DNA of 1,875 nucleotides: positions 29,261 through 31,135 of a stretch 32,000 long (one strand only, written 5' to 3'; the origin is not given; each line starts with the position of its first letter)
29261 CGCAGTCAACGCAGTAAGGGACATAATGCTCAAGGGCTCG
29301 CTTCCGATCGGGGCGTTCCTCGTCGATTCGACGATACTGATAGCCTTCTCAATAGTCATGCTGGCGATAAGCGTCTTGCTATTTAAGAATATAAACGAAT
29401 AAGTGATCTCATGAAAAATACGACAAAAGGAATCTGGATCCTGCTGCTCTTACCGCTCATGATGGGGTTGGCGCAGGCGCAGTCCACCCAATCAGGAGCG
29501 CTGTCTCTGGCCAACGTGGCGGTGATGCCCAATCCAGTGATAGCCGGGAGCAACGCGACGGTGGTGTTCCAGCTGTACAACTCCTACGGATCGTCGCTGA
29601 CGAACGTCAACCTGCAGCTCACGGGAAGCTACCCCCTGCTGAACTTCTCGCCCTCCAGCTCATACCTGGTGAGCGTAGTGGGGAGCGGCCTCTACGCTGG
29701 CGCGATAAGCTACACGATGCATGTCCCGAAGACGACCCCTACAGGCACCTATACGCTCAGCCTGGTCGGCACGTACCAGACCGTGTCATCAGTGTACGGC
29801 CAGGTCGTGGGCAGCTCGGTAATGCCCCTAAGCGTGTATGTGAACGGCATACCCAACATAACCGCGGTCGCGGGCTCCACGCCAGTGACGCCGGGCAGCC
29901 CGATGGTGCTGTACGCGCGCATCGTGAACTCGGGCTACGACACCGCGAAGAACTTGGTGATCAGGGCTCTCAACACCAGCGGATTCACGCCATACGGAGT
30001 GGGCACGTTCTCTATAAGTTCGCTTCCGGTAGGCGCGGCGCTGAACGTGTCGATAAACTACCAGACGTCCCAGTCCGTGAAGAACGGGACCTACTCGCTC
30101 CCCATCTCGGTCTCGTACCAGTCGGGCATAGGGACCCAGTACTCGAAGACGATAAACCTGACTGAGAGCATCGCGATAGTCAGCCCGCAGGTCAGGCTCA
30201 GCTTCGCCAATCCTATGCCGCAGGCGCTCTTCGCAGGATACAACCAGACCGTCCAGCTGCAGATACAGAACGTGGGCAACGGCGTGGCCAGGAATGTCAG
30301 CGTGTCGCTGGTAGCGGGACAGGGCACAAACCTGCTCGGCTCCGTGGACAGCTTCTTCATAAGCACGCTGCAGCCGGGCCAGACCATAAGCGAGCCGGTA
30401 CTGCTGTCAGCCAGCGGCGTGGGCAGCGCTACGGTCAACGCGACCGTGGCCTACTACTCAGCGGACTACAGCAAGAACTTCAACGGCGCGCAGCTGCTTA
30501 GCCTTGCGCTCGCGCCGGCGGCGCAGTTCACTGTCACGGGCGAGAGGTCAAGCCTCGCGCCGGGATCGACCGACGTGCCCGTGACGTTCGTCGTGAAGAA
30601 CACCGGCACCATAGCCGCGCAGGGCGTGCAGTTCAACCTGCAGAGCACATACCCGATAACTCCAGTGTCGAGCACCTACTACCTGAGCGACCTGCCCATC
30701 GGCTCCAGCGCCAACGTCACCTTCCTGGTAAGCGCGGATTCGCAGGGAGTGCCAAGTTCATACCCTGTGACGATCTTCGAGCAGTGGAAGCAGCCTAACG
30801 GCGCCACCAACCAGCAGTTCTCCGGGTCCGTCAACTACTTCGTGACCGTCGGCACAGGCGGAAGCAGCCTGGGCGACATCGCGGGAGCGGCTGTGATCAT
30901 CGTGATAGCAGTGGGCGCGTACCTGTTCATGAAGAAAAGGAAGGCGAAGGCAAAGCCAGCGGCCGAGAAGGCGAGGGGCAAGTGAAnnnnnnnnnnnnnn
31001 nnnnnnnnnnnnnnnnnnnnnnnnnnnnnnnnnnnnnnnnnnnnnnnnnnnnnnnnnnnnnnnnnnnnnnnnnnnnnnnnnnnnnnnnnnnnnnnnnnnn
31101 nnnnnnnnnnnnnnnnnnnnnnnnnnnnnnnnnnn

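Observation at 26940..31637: Translationally coupled operon: PadR, ABC ATPase, ABC-2 permease, 4x CARDB-like surface protein, DAC-like protein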

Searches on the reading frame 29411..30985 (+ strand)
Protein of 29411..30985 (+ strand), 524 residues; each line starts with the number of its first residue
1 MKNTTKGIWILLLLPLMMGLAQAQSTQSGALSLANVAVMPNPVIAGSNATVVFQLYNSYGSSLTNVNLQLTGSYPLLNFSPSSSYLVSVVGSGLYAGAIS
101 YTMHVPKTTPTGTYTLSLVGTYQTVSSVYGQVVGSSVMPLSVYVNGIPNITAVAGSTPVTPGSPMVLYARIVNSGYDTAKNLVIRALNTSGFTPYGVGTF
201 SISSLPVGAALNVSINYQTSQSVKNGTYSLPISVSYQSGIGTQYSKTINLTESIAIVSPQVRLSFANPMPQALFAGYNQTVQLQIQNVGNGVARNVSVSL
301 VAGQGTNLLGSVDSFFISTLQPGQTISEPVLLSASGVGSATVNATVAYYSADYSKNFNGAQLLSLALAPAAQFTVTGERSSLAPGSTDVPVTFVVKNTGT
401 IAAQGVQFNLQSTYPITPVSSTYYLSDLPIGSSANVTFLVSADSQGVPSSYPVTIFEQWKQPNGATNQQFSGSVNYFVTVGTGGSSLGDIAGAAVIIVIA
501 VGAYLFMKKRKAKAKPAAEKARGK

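Call 3: search_protein_families(library=pfam, proteins=[window:29411-30985:+], max_evalue=0.01)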
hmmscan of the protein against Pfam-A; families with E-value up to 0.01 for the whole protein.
window:29411-30985:+ (524 aa): 3 families
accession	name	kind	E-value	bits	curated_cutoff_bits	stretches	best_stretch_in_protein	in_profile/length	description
PF07705.17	CARDB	-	1.8e-13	51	22.7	2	269-346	11-83/101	CARDB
PF10633.15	NPCBM_assoc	-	8.4e-11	42.3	24.4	0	388-455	6-73/78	NPCBM-associated, NEW3 domain of alpha-galactosidase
PF01835.25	MG2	-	0.0053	17.5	32.8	0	96-118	58-80/96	MG2 domain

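Call 4: search_protein_families(library=ncbifam, proteins=[window:29411-30985:+], max_evalue=0.01)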
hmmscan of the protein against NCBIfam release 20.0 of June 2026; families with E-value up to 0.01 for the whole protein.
window:29411-30985:+ (524 aa): 1 family
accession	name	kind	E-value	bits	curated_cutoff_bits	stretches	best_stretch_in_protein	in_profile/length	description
NF033506.0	PACE-CTERM-PROT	exception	8.2e-05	21.5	110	1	34-186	368-521/627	putative S-layer protein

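Call 32: find_homologous_proteins(query=window:29411-30985:+, max_evalue=0.00001)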
Query window:29411-30985:+ (524 aa): 132 proteins with E <= 0.00001 among 8000 candidates; the best 120 are listed.
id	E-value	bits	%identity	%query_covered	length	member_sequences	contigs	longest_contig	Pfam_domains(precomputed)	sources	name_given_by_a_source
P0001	0.0e+0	1091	100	100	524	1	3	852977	PF07705.18,PF10633.16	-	-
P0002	4.0e-270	915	85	97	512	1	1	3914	PF07705.18,PF10633.16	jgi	jgi:hypothetical protein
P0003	1.3e-254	864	79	96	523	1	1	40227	PF07705.18,PF10633.16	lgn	-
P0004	9.8e-200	683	89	69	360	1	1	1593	PF07705.18,PF10633.16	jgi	jgi:hypothetical protein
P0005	1.6e-198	679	64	92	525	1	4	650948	PF07705.18,PF10633.16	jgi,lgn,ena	jgi:hypothetical protein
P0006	3.9e-164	565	55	93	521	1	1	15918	PF07705.18,PF10633.16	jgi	jgi:hypothetical protein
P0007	3.0e-158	546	52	98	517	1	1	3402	PF07705.18,PF10633.16,PF05753.21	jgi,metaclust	metaclust:\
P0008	2.7e-156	539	52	93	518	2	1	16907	PF07705.18,PF10633.16,PF05753.21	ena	-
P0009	2.0e-148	513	50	100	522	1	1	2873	PF07705.18,PF10633.16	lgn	-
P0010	2.7e-148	513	54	88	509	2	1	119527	PF07705.18,PF10633.16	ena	-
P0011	5.2e-137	476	48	97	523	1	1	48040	PF07705.18,PF10633.16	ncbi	ncbi:MAG: NEW3 domain-containing protein [Candidatus Micrarchaeaceae archaeon]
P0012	9.4e-137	475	48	91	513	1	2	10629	PF07705.18,PF23619.2,PF10633.16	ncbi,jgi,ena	-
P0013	2.1e-135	471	48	92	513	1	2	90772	PF07705.18,PF10633.16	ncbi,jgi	ncbi:MAG: hypothetical protein ACP5GD_00280 [Candidatus Micrarchaeia archaeon]|jgi:hypothetical prot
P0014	1.7e-134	468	47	93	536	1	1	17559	PF07705.18,PF10633.16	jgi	jgi:hypothetical protein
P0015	2.2e-134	467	47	97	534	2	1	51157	PF07705.18,PF10633.16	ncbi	ncbi:MAG: CARDB domain-containing protein [Candidatus Micrarchaeia archaeon]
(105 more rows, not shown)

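Call 50: search_solved_structures(query=window:29411-30985:+, max_evalue=1)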
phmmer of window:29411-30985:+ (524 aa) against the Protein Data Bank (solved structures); distinct sequences matched with E-value up to 1: 5.
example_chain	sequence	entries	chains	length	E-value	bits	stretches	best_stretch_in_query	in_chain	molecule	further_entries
2cde_A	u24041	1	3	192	0.35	13.1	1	401-490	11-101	INKT-TCR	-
2po6_C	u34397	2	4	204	0.4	12.9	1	401-490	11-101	NKT15 alpha-chain | NKT TCR Valpha24 chain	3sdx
3huj_E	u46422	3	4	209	0.41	12.8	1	401-490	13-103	NKT15 T cell receptor alpha-chain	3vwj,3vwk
2eyr_A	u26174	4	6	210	0.42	12.8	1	401-490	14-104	NKT12 | NKT15 | T cell receptor alpha variable 10, nkt tcr alpha chain fusion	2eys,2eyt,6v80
3tyf_A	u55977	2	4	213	0.43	12.8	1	401-490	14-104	iNKT Cell Receptor Alpha Chain | Invariant Natural Killer T Cell Receptor chain A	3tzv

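Call 71: find_encoding_contigs(protein=P0003, flank=6000, max_places=2)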
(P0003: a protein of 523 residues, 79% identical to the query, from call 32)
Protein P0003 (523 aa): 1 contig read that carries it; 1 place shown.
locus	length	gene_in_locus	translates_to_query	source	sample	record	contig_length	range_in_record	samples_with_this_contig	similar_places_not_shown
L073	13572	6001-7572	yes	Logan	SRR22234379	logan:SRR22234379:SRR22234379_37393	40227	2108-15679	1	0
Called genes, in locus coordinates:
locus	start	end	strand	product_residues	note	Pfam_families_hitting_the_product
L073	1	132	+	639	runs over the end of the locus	-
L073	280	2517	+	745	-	-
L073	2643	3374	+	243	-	PF01656:CbiA, PF06564:CBP_BcsQ (faint), PF10609:ParA, PF13614:AAA_31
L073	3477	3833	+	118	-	PF03551:PadR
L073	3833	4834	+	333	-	PF02463:SMC_N (weak), PF00005:ABC_tran, PF13304:AAA_21 (weak), PF13732:DrrA1-3_C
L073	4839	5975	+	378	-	PF12698:ABC2_membrane_3, PF01061:ABC2_membrane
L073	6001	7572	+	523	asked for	PF07705:CARDB (faint), PF10633:NPCBM_assoc (faint)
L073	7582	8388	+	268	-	PF01048:PNP_UDP_1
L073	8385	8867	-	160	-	PF02643:DUF192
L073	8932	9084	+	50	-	PF03911:Sec61_beta (weak)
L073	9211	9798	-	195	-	-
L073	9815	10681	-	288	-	PF22798:DUF5817_CT (faint)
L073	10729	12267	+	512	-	PF03853:YjeF_N, PF01256:Carb_kinase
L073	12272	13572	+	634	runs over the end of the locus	PF03485:Arg_tRNA_synt_N, PF00750:tRNA-synt_1d, PF05746:DALR_1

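Call 72: find_encoding_contigs(protein=P0005, flank=6000, max_places=2)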
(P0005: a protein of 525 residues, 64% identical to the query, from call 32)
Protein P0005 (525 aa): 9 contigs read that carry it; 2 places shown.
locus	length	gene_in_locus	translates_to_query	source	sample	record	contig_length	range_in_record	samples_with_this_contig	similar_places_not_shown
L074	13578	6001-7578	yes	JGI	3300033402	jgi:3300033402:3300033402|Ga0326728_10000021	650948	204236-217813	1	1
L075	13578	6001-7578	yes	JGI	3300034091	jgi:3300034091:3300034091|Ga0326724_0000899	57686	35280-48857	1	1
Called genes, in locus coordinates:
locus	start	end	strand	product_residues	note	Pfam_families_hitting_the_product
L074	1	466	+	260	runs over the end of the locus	-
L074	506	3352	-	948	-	PF00133:tRNA-synt_1, PF09334:tRNA-synt_1g, PF13603:tRNA-synt_1_2, PF00133:tRNA-synt_1 (weak), PF01406:tRNA-synt_1e (weak), PF08264:Anticodon_1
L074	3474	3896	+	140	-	PF03551:PadR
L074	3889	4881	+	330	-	PF00005:ABC_tran, PF13304:AAA_21 (faint), PF13732:DrrA1-3_C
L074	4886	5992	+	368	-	PF12698:ABC2_membrane_3, PF01061:ABC2_membrane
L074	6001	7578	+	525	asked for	PF10633:NPCBM_assoc (faint), PF07705:CARDB (weak)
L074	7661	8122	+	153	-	-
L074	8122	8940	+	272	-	PF01048:PNP_UDP_1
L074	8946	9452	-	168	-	PF02643:DUF192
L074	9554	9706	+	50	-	PF03911:Sec61_beta (faint)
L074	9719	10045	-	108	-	-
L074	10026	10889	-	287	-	-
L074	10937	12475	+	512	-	PF03853:YjeF_N, PF01256:Carb_kinase, PF08543:Phos_pyr_kin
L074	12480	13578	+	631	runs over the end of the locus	PF03485:Arg_tRNA_synt_N, PF00750:tRNA-synt_1d, PF05746:DALR_1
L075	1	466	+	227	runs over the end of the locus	-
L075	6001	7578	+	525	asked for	PF10633:NPCBM_assoc (faint), PF07705:CARDB (weak)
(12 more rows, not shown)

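Call 75: find_encoding_contigs(protein=P0002, flank=4000, max_places=2)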
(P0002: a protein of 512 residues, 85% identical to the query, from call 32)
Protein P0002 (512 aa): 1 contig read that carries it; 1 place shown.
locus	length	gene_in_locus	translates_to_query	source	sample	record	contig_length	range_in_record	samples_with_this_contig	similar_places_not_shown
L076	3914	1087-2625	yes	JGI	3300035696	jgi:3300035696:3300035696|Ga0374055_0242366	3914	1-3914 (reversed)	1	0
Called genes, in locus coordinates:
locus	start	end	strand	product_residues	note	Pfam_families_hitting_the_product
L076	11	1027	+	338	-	PF12698:ABC2_membrane_3, PF01061:ABC2_membrane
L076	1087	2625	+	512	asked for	PF07705:CARDB (faint), PF10633:NPCBM_assoc (faint)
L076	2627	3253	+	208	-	PF02457:DAC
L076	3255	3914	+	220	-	?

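Call 79: predict_structure(alignment_id=A3)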
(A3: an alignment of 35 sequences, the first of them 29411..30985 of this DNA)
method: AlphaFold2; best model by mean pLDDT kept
length: 524 residues; sequences in the alignment: 35
mean_pLDDT: 80.0   pTM: 0.47
mean pLDDT of the five models: 80.0, 79.6, 78.8, 78.1, 77.3
residues with pLDDT >= 90: 129; 70-90: 293; 50-70: 68; < 50: 34
segments of 3 or more residues with pLDDT < 50: 1-4, 17-26, 484-488, 511-524
pLDDT, mean of each block of 10 residues (from residue 1): 51 52 49 88 88 87 86 68 76 87 88 88 76 85 91 80 85 94 92 88 93 90 82 93 92 77 74 67 88 90 81 86 88 73 91 84 76 81 85 87 86 87 88 90 86 86 66 83 53 69 68 42 37
secondary structure, 60 per line:
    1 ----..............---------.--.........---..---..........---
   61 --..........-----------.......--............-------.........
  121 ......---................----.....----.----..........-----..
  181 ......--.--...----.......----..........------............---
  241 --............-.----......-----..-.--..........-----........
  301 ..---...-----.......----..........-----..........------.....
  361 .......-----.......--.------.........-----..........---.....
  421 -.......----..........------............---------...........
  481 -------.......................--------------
elements in order: H5-18 E31-39 E48-57 E63-72 E84-90 E93-104 E112-126 E130-145 E150-154 E164-173 E179-186 E192-194 E199-205 E210-219 E226-237 E243-254 E261-266 E278-287 E293-302 E306-308 E314-320 E325-334 E340-349 E356-367 E373-379 E389-397 E403-412 E416-420 E422-428 E433-442 E449-460 E470-480 H488-510

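Call 82: fold_search(model_id=the predicted structure, library=pdb)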
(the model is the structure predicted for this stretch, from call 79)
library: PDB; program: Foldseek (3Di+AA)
matches with E <= 10: 1923; with E <= 0.001: 381
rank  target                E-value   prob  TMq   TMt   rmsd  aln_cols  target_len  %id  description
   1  7som_D                6.7e-14  1.00  0.27  0.13  13.6       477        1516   12  Ciliary C2 central pair apparatus isolated from Chlamydomonas reinhardtii (released 2022-04-13)
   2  9ijj_C                7.0e-14  1.00  0.23  0.15  17.1       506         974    8  In situ structure of the central apparatus in mouse sperm axoneme. (released 2025-06-04)
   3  7sqc_F1               1.2e-13  1.00  0.21  0.22  15.7       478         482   13  Ciliary C1 central pair apparatus isolated from Chlamydomonas reinhardtii (released 2022-04-13)
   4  9ijj_h                2.4e-13  1.00  0.28  0.13  21.2       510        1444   13  In situ structure of the central apparatus in mouse sperm axoneme. (released 2025-06-04)
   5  9ijj_O                7.7e-13  1.00  0.24  0.13  16.0       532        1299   11  In situ structure of the central apparatus in mouse sperm axoneme. (released 2025-06-04)
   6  7sqc_T1               1.7e-12  1.00  0.27  0.26  14.5       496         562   11  Ciliary C1 central pair apparatus isolated from Chlamydomonas reinhardtii (released 2022-04-13)
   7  9ijj_P                2.3e-12  1.00  0.26  0.24  14.4       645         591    9  In situ structure of the central apparatus in mouse sperm axoneme. (released 2025-06-04)
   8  9ijj_E                5.1e-12  1.00  0.22  0.23  20.4       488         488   12  In situ structure of the central apparatus in mouse sperm axoneme. (released 2025-06-04)
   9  3ije_A                7.0e-12  1.00  0.18  0.12  35.6       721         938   11  Crystal structure of the complete integrin alhaVbeta3 ectodomain plus an Alpha/beta transmembrane fragment (released 2009-09-29)
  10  7sqc_2B               8.8e-12  1.00  0.34  0.26  14.1       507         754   10  Ciliary C1 central pair apparatus isolated from Chlamydomonas reinhardtii (released 2022-04-13)
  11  7n6g_4C               1.3e-11  1.00  0.30  0.26  13.3       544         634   11  C1 of central pair (released 2022-05-18)
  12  7sqc_2A               1.7e-11  1.00  0.30  0.23  15.0       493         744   12  Ciliary C1 central pair apparatus isolated from Chlamydomonas reinhardtii (released 2022-04-13)
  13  9ijj_4A               2.1e-11  1.00  0.30  0.08  25.0       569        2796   10  In situ structure of the central apparatus in mouse sperm axoneme. (released 2025-06-04)
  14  9e8a_A                3.3e-11  1.00  0.19  0.12  36.0       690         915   12  Integrin aIIbb3 bent conformation from human platelet membrane crude preparation (released 2025-10-15)
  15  4ziq                  4.3e-11  1.00  0.21  0.09  40.5       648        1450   11  Crystal structure of trypsin activated alpha-2-macroglobulin from Escherichia coli. (released 2015-06-10)
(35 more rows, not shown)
